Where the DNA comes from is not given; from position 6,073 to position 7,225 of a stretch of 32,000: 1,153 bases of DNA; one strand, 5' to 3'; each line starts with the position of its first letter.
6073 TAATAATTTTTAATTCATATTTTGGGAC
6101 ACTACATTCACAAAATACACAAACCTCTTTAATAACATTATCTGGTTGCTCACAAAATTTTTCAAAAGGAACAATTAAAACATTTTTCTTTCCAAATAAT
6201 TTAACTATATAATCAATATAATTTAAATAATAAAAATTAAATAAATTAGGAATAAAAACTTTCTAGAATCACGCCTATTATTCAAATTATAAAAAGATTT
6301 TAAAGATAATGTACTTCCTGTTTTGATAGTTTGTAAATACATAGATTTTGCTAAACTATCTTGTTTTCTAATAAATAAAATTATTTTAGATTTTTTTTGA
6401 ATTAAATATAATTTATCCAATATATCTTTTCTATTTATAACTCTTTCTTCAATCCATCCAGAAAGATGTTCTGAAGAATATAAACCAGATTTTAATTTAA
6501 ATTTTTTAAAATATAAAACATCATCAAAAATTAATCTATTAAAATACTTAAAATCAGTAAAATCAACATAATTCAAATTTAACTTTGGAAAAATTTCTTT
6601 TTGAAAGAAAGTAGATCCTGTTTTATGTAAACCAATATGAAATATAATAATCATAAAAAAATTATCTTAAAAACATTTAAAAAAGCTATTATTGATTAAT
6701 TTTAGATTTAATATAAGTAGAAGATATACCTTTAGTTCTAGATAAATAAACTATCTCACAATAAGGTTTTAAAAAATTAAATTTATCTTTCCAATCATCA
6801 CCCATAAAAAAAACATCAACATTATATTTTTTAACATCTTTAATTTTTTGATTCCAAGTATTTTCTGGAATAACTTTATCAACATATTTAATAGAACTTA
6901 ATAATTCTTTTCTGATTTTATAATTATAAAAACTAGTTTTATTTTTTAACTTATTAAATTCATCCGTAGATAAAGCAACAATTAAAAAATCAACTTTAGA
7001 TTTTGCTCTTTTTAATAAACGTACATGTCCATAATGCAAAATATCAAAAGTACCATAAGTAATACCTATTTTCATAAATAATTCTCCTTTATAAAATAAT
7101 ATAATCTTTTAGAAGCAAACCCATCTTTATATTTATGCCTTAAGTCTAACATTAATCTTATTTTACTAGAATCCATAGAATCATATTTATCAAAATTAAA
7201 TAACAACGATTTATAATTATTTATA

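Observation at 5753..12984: Bacterial teichoic-acid-type enzymes (TagD, TagB/F-like, TagA-like) inside a glycan operon of an archaeal genome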

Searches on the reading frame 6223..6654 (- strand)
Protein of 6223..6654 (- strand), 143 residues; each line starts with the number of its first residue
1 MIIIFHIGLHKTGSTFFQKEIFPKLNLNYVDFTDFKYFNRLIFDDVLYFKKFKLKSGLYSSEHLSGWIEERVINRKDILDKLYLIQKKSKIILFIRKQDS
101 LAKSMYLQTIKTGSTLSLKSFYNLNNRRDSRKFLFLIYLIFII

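Call 5: search_protein_families(library=pfam, proteins=[window:6223-6654:-], max_evalue=0.01)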
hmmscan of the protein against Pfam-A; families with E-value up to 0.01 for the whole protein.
window:6223-6654:- (143 aa): 0 families

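Call 8: search_protein_families(library=ncbifam, proteins=[window:6223-6654:-], max_evalue=0.01)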
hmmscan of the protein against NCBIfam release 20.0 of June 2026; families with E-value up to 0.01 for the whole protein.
window:6223-6654:- (143 aa): 0 families

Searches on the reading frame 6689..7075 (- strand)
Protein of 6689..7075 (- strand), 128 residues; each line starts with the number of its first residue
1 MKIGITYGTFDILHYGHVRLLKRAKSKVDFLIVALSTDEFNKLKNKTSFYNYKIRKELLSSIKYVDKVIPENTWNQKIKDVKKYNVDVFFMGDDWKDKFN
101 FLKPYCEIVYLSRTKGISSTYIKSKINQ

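Call 5: search_protein_families(library=pfam, proteins=[window:6689-7075:-], max_evalue=0.01)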
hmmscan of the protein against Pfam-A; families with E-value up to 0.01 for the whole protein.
window:6689-7075:- (128 aa): 2 families
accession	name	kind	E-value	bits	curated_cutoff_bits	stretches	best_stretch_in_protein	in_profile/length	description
PF01467.32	CTP_transf_like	-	4.6e-24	85.6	21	1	5-124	1-132/133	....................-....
PF06574.18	FAD_syn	-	0.0069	16.6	27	0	5-27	10-32/158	FAD synthetase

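Call 8: search_protein_families(library=ncbifam, proteins=[window:6689-7075:-], max_evalue=0.01)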
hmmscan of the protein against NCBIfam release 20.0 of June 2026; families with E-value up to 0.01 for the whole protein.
window:6689-7075:- (128 aa): 20 families
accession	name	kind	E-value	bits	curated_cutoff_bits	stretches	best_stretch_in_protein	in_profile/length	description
TIGR01518.1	g3p_cytidyltrns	equivalog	1.4e-50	170.5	165.4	1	5-125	2-124/125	glycerol-3-phosphate cytidylyltransferase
TIGR00125.1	cyt_tran_rel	domain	8.4e-20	70.7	27.7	1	3-67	1-64/65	adenylyltransferase/cytidyltransferase family protein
TIGR02199.1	rfaE_dom_II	equivalog_domain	3.9e-16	59.2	181.5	1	2-126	12-142/144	D-glycero-beta-D-manno-heptose 1-phosphate adenylyltransferase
NF008454.0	PRK11316.1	equivalog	2.6e-12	46.1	521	1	2-96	341-436/475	bifunctional D-glycero-beta-D-manno-heptose-7-phosphate kinase/D-glycero-beta-D-manno-heptose 1-phosphate adenylyltransferase HldE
NF001985.0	PRK00777.1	subfamily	1.7e-11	44.4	104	1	8-62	11-65/157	pantetheine-phosphate adenylyltransferase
NF002250.0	PRK01170.1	subfamily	6.9e-09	35.6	489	1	3-61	2-59/322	bifunctional pantetheine-phosphate adenylyltransferase/NTP phosphatase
TIGR01510.1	coaD_prev_kdtB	equivalog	1e-06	28.9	103.3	1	4-62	2-55/155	pantetheine-phosphate adenylyltransferase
NF005988.0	PRK08099.1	equivalog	3.9e-06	26.2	201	1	2-57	65-117/411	multifunctional transcriptional regulator/nicotinamide-nucleotide adenylyltransferase/ribosylnicotinamide kinase NadR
TIGR01526.1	nadR_NMN_Atrans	equivalog_domain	4e-06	26.3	341.15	1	1-44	1-45/325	nicotinamide-nucleotide adenylyltransferase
NF045965.1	RibF_rel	equivalog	5.6e-06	26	200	1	8-96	19-122/279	FAD synthase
NF005519.0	PRK07152.1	equivalog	6.1e-06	25.4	315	1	1-69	1-69/361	nicotinate-nucleotide adenylyltransferase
NF005518.0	PRK07143.1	equivalog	4e-05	23.2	232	1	5-87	19-111/281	hypothetical protein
NF004162.0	PRK05627.1-5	equivalog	7.8e-05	22.2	241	1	5-70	17-85/304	bifunctional riboflavin kinase/FAD synthetase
NF041124.1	CoaD_Thcocales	equivalog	9.4e-05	22.4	290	1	6-58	9-62/156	phosphopantetheine adenylyltransferase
TIGR00482.1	TIGR00482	equivalog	0.0011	19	112.45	0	7-60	3-56/194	nicotinate (nicotinamide) nucleotide adenylyltransferase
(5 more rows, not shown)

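Call 17: find_homologous_proteins(query=window:6689-7075:-, max_evalue=0.00001)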
Query window:6689-7075:- (128 aa): 8000 proteins with E <= 0.00001 among 8000 candidates; the best 120 are listed.
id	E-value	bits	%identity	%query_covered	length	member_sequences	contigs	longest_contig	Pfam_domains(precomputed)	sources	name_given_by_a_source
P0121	5.9e-77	274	99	100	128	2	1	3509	PF01467.33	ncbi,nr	ncbi:MAG: glycerol-3-phosphate cytidylyltransferase [Candidatus ainarchaeum sp.]|nr:glycerol-3-phosp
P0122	2.0e-54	201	70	100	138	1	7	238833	PF01467.33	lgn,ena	-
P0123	7.8e-54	199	66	100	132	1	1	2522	PF01467.33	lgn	-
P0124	1.4e-53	198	68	98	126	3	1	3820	PF01467.33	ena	-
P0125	2.3e-53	197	70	100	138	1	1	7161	PF01467.33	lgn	-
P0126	2.4e-53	197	70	100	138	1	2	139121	PF01467.33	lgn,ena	-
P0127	2.4e-53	197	70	100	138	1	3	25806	PF01467.33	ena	-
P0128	2.6e-53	197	70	100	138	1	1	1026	PF01467.33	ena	-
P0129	3.2e-53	197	70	100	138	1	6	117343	PF01467.33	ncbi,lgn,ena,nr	ncbi:MAG: glycerol-3-phosphate cytidylyltransferase [Bacteroidales bacterium]|nr:glycerol-3-phosphat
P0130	6.2e-53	196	70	100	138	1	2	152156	PF01467.33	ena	-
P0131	8.1e-53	196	68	99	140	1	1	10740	PF01467.33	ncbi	-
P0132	8.5e-53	196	66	100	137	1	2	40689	PF01467.33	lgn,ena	-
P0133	1.8e-52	195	70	99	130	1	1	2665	PF01467.33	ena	-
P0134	2.1e-52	194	69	100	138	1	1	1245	PF01467.33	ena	-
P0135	2.2e-52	194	69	99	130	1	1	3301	PF01467.33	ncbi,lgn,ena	-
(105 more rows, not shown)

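Call 63: search_solved_structures(query=window:6689-7075:-, max_evalue=1e-10, show_alignments=2)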
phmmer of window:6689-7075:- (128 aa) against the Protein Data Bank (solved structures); distinct sequences matched with E-value up to 1e-10: 3.
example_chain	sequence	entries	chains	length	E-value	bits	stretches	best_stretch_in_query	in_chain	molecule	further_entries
2b7l_A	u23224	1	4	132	8.9e-50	171.2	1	1-126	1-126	glycerol-3-phosphate cytidylyltransferase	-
1coz_A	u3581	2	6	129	1.6e-48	167.2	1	1-126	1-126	PROTEIN (GLYCEROL-3-PHOSPHATE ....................) | glycerol-3-phosphate cytidylyltransferase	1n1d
3elb_A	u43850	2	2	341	1.8e-15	60.4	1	8-121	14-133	Ethanolamine-phosphate cytidylyltransferase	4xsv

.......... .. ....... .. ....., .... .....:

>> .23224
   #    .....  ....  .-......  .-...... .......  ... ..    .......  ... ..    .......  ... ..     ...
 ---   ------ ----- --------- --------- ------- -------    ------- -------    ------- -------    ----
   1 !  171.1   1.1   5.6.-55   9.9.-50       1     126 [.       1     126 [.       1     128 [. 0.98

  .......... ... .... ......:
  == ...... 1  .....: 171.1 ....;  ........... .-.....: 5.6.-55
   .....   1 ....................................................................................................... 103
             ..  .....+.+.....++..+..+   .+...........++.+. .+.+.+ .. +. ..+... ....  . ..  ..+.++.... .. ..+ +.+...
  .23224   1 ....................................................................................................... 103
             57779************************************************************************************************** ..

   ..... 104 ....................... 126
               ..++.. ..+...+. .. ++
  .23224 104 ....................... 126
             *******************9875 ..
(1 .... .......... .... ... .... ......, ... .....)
